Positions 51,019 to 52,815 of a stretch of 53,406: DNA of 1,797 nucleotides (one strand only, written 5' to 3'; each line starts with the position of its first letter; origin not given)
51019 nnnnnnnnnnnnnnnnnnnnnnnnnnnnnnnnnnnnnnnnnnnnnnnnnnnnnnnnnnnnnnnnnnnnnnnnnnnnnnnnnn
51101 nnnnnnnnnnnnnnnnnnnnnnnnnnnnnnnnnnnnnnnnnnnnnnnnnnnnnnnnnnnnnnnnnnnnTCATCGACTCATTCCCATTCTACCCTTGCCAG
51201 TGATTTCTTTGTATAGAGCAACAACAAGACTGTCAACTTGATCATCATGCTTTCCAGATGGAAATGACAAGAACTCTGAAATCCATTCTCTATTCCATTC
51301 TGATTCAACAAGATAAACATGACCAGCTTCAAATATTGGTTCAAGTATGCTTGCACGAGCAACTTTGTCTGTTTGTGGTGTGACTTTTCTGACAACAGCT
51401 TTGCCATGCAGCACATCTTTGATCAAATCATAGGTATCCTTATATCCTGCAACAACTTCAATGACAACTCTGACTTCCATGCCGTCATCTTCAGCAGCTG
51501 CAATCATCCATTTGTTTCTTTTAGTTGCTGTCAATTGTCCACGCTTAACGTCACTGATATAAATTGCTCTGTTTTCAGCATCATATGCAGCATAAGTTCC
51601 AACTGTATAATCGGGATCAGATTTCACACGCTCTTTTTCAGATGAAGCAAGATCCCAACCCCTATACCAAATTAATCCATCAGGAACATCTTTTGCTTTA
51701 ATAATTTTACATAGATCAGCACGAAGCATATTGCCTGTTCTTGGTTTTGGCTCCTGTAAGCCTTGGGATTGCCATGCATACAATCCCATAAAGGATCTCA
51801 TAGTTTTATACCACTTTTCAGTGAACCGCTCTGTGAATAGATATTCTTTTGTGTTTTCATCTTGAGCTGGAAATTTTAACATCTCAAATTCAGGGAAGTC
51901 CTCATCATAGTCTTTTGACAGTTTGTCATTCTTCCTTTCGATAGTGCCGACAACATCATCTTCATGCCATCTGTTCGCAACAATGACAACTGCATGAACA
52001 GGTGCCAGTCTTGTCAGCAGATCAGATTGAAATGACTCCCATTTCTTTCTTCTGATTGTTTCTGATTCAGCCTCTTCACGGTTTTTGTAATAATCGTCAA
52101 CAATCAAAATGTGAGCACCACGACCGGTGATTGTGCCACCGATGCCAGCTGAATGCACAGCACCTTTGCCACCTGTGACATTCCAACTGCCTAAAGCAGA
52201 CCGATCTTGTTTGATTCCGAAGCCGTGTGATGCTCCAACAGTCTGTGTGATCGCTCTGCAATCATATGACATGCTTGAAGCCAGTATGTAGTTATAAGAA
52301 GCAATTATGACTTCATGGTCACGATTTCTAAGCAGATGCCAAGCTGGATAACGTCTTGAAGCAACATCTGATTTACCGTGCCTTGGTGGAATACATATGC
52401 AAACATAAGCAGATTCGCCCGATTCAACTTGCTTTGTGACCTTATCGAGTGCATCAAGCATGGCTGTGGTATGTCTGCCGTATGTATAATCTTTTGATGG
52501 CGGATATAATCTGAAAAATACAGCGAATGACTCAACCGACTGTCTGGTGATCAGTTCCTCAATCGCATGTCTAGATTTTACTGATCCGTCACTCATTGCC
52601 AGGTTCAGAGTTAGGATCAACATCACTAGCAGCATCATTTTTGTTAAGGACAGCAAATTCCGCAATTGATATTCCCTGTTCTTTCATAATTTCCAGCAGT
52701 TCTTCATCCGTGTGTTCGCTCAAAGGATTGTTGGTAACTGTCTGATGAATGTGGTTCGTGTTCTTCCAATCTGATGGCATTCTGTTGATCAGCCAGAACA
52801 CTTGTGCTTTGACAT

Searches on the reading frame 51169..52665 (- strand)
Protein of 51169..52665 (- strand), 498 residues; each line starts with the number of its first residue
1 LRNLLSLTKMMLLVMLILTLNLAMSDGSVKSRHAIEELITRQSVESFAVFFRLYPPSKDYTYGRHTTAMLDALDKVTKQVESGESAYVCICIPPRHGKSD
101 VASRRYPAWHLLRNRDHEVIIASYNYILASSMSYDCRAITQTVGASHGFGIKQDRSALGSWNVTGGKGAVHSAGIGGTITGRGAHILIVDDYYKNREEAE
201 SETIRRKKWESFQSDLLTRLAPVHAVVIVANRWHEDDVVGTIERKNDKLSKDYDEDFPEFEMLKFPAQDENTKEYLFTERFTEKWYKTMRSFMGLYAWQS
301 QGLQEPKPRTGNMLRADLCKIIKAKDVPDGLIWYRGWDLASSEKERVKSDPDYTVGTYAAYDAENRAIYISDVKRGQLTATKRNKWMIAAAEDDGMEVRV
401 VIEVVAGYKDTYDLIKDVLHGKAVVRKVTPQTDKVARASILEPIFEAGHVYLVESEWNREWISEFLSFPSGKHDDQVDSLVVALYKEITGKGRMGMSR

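Call 40: search_protein_families(library=pfam, proteins=[window:51169-52665:-], max_evalue=0.001)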
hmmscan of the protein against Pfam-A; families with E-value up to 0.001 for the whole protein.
window:51169-52665:- (498 aa): 2 families
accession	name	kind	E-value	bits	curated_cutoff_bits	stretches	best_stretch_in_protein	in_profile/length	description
PF17289.8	Terminase_6C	-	1e-09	39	22.6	1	335-486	1-154/155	Terminase RNaseH-like domain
PF03237.21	Terminase_6N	-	2.9e-09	37.3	22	1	90-254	2-180/215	Terminase large subunit, T4likevirus-type, N-terminal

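Call 49: search_dna_similar(query=window:51169-52665:-, collection=phages, mode=protein, max_rows=12, max_evalue=1e-10)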
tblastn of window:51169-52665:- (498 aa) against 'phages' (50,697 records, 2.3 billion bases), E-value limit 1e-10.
Records with a match: 1239; places in all: 1240; records where one place covers at least 80% of the query: 497.
Best place of each record, by identity: <60% 1239.
By first word of the organism name: Mycobacterium 470; Microbacterium 273; Gordonia 133; Acinetobacter 47; Brucella 41; Bacteroides 19; Yersinia 17; Bacillus 14; Bacteriophage 13; Rhizobium 13; and 68 more.
By host as written in the record: Mycobacterium smegmatis mc2 155 330; Microbacterium foliorum NRRL B-24224 SEA 111; Microbacterium foliorum NRRL B-24224 104; Gordonia terrae 3612 101; Mycobacterium smegmatis mc#155 79; - 46; Microbacterium paraoxydans NWU1 27; Acinetobacter baumannii 18; and 204 more.
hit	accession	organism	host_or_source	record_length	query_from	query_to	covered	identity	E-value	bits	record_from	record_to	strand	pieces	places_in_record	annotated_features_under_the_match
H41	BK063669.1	Caudoviricetes sp. vir524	Methanomicrobiales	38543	34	480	90%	31.6%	7e-42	166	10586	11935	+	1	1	terminase large subunit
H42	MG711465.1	Faecalibacterium phage FP_Brigit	Faecalibacterium prausnitzii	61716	73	479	82%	33.6%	1e-42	168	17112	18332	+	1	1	terminase large subunit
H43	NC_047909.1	Faecalibacterium phage FP_Brigit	Faecalibacterium prausnitzii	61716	73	479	82%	33.6%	1e-42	168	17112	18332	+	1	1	terminase large subunit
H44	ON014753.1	Pseudanabaena phage Pam1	Pseudanabaena sp.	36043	36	479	89%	30.3%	3e-33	140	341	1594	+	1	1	terminase large subunit | terminase small subunit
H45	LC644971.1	Acetobacter phage phiAO1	Acetobacter orleanensis NBRC 3170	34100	59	484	86%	31.4%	4e-45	176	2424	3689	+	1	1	phage Terminase protein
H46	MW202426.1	Caudoviricetes sp.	Manatee Spring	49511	79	483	81%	33.0%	2e-35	146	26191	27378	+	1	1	terminase large subunit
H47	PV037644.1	Bacillus phage vB_BcM_CUBc25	Bacillus cereus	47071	28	486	92%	29.0%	1e-41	165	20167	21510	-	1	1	terminase large subunit | hypothetical protein (x2)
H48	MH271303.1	Microbacterium phage MementoMori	Microbacterium paraoxydans NWU1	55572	60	484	85%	31.1%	1e-43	171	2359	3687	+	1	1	4: terminase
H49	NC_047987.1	Microbacterium phage MementoMori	Microbacterium paraoxydans NWU1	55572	60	484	85%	31.1%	1e-43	171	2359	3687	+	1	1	4: terminase large subunit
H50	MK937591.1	Microbacterium phage Cinna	Microbacterium foliorum NRRL B-24224 SEA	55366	60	484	85%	31.1%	3e-43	170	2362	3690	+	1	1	4: terminase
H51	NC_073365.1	Microbacterium phage Cinna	Microbacterium foliorum NRRL B-24224 SEA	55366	60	484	85%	31.1%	3e-43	170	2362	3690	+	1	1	4: terminase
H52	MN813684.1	Microbacterium phage Terij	Microbacterium paraoxydans NWU1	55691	60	497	88%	30.1%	1e-41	165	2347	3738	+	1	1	4: terminase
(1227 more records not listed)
